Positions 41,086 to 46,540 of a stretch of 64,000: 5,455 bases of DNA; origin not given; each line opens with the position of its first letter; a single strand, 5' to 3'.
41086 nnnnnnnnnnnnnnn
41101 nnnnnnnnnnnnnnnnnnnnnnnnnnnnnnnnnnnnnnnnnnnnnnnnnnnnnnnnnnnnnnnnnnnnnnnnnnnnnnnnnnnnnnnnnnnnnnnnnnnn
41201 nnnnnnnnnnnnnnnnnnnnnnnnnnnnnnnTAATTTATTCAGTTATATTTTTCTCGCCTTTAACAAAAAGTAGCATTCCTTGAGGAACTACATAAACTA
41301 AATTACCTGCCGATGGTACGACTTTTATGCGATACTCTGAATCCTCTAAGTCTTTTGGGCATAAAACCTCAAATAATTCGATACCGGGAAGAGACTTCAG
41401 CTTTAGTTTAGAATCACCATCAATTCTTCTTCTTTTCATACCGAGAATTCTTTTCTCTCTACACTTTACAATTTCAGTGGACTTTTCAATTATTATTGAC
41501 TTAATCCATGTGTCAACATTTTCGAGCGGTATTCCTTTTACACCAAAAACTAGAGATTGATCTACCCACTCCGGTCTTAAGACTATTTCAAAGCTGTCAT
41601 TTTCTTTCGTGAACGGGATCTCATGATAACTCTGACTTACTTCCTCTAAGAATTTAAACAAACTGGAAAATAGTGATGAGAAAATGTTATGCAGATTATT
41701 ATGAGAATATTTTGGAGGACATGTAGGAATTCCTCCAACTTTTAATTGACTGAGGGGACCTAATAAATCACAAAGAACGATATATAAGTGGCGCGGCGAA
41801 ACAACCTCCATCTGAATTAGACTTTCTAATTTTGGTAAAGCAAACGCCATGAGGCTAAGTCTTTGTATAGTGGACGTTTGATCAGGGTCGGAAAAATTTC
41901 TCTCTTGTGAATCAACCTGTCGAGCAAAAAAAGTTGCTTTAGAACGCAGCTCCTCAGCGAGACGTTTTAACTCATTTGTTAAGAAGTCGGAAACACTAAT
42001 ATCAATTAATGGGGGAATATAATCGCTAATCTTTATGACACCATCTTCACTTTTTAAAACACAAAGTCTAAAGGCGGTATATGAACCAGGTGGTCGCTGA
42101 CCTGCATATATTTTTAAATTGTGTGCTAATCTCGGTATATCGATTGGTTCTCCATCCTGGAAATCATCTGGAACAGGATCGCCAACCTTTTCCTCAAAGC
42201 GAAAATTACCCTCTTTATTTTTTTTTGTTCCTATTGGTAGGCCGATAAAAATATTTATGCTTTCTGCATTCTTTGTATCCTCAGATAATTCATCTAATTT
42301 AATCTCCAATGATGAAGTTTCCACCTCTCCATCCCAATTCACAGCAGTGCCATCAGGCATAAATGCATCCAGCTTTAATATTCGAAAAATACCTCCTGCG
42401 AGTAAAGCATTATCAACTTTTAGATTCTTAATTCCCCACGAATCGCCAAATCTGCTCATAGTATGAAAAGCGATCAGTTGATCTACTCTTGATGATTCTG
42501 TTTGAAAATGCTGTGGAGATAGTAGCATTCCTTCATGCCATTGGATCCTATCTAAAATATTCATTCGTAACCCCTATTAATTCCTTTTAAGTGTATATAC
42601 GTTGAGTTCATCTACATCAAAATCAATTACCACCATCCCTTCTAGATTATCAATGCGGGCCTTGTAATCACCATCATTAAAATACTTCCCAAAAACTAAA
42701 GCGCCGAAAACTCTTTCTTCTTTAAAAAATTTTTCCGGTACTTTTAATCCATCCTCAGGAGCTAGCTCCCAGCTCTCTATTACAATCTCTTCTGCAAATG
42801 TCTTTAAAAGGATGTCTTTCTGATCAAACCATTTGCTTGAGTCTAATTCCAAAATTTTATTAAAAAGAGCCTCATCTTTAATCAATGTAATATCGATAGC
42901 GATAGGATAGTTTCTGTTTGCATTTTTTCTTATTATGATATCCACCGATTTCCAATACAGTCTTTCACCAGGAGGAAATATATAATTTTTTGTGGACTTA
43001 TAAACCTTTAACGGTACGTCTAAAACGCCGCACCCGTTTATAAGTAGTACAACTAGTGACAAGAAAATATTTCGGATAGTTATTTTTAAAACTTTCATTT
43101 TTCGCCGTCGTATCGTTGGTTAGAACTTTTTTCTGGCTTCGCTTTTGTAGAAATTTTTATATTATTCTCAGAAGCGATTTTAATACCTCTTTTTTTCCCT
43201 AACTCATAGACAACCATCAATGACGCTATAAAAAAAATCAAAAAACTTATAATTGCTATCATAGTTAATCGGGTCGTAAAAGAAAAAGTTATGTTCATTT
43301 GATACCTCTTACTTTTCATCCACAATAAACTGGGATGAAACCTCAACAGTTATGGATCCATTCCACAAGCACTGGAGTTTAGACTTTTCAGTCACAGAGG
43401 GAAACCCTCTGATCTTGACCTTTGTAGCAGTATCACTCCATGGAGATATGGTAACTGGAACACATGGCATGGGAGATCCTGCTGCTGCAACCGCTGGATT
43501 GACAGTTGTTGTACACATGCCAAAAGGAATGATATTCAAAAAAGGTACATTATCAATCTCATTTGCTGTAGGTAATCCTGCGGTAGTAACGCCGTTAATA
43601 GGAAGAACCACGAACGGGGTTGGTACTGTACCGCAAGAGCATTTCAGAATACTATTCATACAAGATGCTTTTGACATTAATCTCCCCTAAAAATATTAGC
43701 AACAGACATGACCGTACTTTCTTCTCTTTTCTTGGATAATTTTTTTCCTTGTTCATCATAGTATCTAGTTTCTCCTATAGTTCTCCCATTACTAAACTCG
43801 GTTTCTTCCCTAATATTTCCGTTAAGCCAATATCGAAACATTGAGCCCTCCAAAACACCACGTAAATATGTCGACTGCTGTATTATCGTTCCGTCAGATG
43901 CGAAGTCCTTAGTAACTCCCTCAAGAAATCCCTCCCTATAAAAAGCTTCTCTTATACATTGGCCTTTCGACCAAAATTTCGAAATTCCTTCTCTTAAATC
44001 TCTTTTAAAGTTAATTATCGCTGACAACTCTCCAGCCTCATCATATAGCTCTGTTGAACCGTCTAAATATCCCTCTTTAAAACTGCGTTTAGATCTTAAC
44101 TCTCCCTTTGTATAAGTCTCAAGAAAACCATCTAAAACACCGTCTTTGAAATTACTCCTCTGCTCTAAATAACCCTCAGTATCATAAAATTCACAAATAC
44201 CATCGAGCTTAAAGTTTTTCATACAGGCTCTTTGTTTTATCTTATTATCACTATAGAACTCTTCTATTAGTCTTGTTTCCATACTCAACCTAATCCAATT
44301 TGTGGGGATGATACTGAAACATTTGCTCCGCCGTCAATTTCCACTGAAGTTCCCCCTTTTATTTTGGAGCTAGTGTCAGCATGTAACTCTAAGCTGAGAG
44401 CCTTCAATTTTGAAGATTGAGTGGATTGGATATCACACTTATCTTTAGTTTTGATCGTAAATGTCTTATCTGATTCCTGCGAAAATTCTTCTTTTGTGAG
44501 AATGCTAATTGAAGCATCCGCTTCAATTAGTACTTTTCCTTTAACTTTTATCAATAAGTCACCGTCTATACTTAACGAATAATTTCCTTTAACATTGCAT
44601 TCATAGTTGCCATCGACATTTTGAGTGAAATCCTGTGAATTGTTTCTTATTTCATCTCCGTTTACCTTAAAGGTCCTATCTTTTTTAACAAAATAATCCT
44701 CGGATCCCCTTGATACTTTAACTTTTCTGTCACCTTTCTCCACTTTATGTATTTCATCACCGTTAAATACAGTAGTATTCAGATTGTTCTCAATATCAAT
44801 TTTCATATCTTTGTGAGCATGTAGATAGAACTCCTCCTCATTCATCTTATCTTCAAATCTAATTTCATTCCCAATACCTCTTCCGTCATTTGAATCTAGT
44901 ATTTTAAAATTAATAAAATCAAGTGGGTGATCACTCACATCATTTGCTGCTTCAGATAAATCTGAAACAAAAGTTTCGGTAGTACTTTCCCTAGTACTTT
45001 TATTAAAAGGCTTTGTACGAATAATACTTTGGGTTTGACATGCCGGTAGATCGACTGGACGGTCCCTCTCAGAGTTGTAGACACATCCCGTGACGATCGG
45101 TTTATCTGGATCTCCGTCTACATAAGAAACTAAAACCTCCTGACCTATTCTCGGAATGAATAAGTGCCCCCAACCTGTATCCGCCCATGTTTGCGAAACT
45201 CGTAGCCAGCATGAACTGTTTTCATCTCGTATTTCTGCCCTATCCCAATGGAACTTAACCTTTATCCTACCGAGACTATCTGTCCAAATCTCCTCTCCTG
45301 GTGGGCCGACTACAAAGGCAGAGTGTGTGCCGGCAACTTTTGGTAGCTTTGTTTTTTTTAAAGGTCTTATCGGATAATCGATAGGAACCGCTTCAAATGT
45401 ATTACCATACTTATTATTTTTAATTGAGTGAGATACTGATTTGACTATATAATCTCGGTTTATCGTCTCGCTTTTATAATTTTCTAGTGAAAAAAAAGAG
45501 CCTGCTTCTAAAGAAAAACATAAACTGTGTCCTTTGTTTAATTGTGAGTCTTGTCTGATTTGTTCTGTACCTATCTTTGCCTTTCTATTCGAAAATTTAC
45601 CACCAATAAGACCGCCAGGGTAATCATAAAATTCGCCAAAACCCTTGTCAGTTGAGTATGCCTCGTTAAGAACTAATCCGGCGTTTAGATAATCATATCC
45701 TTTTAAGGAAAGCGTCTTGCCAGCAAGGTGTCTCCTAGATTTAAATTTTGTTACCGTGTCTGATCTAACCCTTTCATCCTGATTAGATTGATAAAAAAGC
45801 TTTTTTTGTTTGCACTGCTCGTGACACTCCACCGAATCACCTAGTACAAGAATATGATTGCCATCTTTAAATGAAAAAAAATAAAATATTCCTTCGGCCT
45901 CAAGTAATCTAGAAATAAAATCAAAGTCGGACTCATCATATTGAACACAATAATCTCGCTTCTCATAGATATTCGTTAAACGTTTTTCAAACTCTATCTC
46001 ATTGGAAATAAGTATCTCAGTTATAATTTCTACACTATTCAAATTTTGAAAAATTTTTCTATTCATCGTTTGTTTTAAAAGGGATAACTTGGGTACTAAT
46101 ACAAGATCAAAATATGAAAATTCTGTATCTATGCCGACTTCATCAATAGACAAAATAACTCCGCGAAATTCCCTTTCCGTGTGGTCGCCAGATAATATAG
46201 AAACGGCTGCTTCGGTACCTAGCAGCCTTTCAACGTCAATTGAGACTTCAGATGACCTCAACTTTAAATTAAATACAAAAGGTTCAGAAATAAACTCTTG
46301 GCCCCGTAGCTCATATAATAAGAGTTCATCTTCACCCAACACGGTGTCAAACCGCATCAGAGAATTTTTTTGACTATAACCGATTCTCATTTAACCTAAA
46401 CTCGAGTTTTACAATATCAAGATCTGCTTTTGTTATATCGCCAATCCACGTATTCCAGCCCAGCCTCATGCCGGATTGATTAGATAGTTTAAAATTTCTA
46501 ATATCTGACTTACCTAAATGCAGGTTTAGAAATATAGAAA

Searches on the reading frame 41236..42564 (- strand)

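Call 7: search_protein_families(library=pfam, proteins=[window:41236-42564:-], max_evalue=0.001)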
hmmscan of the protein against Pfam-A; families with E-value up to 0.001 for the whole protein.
window:41236-42564:- (442 aa): 1 family
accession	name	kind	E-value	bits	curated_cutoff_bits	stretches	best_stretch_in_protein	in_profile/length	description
PF05936.17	T6SS_VasE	-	2.6e-38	132.4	23.4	1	19-325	1-316/429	Bacterial Type VI secretion, VC_A0110, EvfL, ImpJ, VasE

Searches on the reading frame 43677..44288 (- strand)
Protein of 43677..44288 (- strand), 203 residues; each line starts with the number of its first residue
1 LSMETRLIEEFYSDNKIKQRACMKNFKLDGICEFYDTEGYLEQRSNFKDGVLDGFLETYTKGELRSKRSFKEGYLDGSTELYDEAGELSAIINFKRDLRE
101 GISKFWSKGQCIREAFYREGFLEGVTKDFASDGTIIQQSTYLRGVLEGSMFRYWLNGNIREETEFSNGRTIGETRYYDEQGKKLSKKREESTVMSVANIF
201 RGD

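Call 7: search_protein_families(library=pfam, proteins=[window:43677-44288:-], max_evalue=0.001)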
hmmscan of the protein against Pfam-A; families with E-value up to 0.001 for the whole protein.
window:43677-44288:- (203 aa): 1 family
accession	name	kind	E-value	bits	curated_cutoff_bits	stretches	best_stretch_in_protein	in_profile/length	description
PF07661.19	MORN_2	-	1e-15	56.4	29.6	0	146-167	1-22/22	MORN repeat variant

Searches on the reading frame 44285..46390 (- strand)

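Call 7: search_protein_families(library=pfam, proteins=[window:44285-46390:-], max_evalue=0.001)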
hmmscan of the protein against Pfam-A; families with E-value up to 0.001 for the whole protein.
window:44285-46390:- (701 aa): 4 families
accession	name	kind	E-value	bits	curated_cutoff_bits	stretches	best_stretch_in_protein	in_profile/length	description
PF05954.17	Phage_GPD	-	1.2e-70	238.6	30.1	1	32-326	2-304/305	Phage tail baseplate hub (GPD)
PF22178.3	Gp5_trimer_C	-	1.4e-16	61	30.9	1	501-611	9-107/112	Bacteriophage T4 gp5 C-terminal trimerisation domain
PF04717.18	Phage_base_V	-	2.7e-14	53.7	23.8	1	371-438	12-75/75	Type VI secretion system/phage-baseplate injector OB domain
PF20093.5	DUF6484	-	0.00048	21.2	27.6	1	414-437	38-61/61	Domain of unknown function (DUF6484)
